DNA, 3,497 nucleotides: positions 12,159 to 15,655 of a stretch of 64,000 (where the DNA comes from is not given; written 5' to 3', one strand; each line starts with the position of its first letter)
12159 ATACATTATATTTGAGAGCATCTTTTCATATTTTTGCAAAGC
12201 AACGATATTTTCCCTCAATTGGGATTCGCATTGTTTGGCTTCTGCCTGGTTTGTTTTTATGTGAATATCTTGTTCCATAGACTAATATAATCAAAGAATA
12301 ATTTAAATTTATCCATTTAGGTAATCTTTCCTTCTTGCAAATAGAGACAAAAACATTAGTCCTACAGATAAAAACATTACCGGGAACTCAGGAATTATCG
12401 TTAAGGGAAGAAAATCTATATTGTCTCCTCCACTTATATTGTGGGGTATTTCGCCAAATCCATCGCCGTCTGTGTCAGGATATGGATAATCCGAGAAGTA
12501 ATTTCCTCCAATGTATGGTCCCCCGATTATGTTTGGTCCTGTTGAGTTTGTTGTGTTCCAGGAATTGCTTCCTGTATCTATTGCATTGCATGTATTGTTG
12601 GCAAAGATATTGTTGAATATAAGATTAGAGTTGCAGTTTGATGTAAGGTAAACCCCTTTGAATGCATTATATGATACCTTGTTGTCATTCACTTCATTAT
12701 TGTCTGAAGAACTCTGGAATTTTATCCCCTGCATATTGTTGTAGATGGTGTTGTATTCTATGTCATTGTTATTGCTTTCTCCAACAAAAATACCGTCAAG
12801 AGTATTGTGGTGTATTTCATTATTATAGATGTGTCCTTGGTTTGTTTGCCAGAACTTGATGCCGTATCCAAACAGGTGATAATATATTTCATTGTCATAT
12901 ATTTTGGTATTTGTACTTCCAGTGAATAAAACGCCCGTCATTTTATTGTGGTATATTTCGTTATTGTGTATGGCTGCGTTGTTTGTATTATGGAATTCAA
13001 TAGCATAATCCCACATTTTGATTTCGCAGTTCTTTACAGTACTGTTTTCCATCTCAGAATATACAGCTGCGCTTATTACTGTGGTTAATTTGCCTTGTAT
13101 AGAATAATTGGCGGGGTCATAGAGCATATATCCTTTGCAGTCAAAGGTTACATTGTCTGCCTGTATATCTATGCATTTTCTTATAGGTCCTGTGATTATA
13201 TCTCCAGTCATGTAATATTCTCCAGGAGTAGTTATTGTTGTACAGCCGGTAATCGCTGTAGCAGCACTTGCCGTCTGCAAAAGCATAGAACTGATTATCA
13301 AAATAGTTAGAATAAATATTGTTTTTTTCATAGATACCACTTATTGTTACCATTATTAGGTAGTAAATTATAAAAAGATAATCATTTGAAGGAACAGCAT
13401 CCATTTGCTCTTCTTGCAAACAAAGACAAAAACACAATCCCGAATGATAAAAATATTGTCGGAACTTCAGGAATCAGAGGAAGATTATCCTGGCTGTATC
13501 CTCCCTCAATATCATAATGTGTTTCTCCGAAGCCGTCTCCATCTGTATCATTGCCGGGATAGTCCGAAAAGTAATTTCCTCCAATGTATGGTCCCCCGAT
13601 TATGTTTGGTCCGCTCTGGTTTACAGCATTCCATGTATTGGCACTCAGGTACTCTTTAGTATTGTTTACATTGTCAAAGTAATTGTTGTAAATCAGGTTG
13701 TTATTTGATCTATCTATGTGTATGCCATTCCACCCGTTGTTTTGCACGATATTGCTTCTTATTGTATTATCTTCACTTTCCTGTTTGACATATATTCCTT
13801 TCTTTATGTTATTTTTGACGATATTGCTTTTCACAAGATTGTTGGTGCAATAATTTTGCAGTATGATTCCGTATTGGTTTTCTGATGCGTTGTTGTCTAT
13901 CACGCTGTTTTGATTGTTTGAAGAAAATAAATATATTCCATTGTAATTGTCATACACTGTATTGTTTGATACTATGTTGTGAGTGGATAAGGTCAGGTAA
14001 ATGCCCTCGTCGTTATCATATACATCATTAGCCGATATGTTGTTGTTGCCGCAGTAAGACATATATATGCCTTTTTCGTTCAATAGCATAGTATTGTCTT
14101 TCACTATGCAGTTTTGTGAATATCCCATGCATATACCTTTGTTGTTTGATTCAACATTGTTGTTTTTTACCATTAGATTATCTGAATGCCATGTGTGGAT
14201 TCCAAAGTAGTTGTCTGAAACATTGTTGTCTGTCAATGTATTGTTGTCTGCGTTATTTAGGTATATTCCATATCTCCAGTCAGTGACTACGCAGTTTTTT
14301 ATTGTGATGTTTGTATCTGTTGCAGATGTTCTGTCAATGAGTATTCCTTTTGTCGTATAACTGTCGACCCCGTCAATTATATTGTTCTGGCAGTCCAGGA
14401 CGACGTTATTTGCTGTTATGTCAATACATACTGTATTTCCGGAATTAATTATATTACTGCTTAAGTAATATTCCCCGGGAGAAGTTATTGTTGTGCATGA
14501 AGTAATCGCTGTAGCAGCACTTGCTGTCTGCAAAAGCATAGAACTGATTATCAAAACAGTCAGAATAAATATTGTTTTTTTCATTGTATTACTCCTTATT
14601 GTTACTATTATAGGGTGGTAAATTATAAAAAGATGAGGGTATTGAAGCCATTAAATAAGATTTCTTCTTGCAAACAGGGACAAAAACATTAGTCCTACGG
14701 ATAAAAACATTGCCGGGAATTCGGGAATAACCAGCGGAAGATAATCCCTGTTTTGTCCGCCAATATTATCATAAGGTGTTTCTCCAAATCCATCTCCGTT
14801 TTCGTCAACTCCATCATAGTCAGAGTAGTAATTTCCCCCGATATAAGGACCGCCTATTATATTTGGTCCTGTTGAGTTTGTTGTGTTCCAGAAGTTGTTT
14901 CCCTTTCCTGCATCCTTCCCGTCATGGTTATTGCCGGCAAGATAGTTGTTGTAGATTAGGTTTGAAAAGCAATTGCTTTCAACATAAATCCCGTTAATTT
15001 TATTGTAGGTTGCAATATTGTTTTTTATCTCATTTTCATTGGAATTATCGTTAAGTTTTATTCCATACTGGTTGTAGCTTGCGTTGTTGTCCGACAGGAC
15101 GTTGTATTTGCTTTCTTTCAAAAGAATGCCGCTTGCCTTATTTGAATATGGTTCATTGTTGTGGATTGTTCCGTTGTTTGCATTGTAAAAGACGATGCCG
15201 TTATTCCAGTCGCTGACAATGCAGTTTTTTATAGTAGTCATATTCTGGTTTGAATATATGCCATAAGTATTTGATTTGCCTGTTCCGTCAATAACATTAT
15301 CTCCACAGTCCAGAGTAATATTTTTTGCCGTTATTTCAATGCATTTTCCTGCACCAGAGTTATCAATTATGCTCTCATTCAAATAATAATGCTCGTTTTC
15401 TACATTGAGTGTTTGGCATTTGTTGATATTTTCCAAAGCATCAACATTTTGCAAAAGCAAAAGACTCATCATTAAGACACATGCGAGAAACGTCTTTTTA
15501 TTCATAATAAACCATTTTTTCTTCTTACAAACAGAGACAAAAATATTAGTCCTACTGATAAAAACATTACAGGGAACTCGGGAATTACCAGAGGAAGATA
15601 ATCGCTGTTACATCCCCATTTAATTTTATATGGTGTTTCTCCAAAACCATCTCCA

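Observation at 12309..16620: Four tandem beta-helix surface paralogs with PEF-CTERM-like tails and homogenised ends and promoters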

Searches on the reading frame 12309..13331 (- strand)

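Call 3: search_protein_families(library=ncbifam, proteins=[window:12309-13331:-], max_evalue=10)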
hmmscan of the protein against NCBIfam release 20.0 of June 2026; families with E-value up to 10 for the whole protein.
window:12309-13331:- (340 aa): 6 families
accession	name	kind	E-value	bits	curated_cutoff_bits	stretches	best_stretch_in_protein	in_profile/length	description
TIGR04247.1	NosD_copper_fam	subfamily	5.2e-16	58.2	300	2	90-224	152-287/377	nitrous oxide reductase family maturation protein NosD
TIGR03804.1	para_beta_helix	repeat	8.2e-16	57.4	19.45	3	202-247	1-43/44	parallel beta-helix repeat protein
NF038177.1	epimerase_AlgG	equivalog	0.0024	16.6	700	2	147-246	313-414/519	mannuronan 5-epimerase AlgG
NF033742.1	NlpC_p60_RipB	exception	0.044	13.4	335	1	36-74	91-126/206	NlpC/P60 family peptidoglycan endopeptidase RipB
NF033741.1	NlpC_p60_RipA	exception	0.046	12.8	625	1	39-78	343-381/457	NlpC/P60 family peptidoglycan endopeptidase RipA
TIGR03805.1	beta_helix_1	subfamily_domain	1.7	7.6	141.5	2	155-256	107-214/314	parallel beta-helix domain-containing protein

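Call 4: search_protein_families(library=pfam, proteins=[window:12309-13331:-], max_evalue=1)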
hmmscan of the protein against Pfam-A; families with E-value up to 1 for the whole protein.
window:12309-13331:- (340 aa): 2 families
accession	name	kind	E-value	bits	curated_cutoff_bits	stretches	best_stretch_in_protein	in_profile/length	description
PF05048.19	NosD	-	6.6e-33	114.4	23.6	1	78-282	5-210/212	Periplasmic copper-binding protein (NosD)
PF13229.12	Beta_helix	-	1e-23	84.2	25.9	2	90-243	3-153/158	Right handed beta helix region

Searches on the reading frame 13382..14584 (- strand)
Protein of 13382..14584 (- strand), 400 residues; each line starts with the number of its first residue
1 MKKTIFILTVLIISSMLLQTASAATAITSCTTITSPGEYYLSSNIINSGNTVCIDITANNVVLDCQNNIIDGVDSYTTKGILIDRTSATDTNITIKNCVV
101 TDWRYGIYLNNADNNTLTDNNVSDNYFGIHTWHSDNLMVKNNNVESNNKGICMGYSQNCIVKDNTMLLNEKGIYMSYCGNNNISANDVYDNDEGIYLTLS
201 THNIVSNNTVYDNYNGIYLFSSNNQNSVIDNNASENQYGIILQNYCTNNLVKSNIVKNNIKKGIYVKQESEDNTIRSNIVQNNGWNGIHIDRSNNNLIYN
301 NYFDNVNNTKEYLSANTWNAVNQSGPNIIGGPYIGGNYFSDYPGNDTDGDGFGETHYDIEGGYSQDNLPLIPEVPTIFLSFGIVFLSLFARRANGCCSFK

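Call 3: search_protein_families(library=ncbifam, proteins=[window:13382-14584:-], max_evalue=10)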
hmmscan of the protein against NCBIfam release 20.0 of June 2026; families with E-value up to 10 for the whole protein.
window:13382-14584:- (400 aa): 4 families
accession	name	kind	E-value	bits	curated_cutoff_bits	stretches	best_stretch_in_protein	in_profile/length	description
TIGR03804.1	para_beta_helix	repeat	1.1e-35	121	19.45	7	194-238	1-44/44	parallel beta-helix repeat protein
TIGR04247.1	NosD_copper_fam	subfamily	7e-27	94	300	2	77-237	124-286/377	nitrous oxide reductase family maturation protein NosD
TIGR03805.1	beta_helix_1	subfamily_domain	6.6e-09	35.3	141.5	3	55-184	59-188/314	parallel beta-helix domain-containing protein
NF038177.1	epimerase_AlgG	equivalog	0.13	10.9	700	2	202-302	307-409/519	mannuronan 5-epimerase AlgG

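Call 4: search_protein_families(library=pfam, proteins=[window:13382-14584:-], max_evalue=1)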
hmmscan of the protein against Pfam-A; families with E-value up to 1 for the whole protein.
window:13382-14584:- (400 aa): 4 families
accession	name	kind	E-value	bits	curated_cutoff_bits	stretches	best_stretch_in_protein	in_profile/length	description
PF05048.19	NosD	-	1.1e-54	185.5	23.6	2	190-344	58-212/212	Periplasmic copper-binding protein (NosD)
PF13229.12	Beta_helix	-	4.6e-30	104.8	25.9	2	80-232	2-157/158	Right handed beta helix region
PF21654.3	DncV-like_NTFase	-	0.033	15.5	24.9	0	177-201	12-36/90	Cyclic GMP-AMP synthase DncV-like, nucleotidyltransferase domain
PF12499.13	DUF3707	-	0.44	11.5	24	0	30-160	6-116/148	Pherophorin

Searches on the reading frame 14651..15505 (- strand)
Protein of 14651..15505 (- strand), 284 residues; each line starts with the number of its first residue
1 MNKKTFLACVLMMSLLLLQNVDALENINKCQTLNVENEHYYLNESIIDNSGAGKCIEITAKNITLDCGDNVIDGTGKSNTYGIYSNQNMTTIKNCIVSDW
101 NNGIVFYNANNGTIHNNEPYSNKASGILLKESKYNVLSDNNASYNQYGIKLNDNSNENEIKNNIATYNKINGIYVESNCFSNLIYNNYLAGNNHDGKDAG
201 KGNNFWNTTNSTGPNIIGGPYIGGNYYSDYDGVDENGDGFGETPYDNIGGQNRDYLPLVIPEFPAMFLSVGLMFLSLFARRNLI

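Call 3: search_protein_families(library=ncbifam, proteins=[window:14651-15505:-], max_evalue=10)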
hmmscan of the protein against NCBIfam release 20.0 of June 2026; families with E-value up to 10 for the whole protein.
window:14651-15505:- (284 aa): 3 families
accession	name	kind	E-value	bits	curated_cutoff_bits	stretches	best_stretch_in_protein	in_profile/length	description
TIGR04247.1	NosD_copper_fam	subfamily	4.1e-17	61.8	300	2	84-248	178-329/377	nitrous oxide reductase family maturation protein NosD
TIGR03804.1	para_beta_helix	repeat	2.6e-13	49.4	19.45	4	103-147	1-44/44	parallel beta-helix repeat protein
NF038177.1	epimerase_AlgG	equivalog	0.21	10.2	700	1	68-175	311-420/519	mannuronan 5-epimerase AlgG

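Call 4: search_protein_families(library=pfam, proteins=[window:14651-15505:-], max_evalue=1)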
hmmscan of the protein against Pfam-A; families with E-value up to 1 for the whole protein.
window:14651-15505:- (284 aa): 2 families
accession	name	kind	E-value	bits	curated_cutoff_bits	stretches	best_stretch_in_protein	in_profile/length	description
PF05048.19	NosD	-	4.6e-33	114.9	23.6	1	41-232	19-212/212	Periplasmic copper-binding protein (NosD)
PF13229.12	Beta_helix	-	7e-15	55.4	25.9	1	38-188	8-157/158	Right handed beta helix region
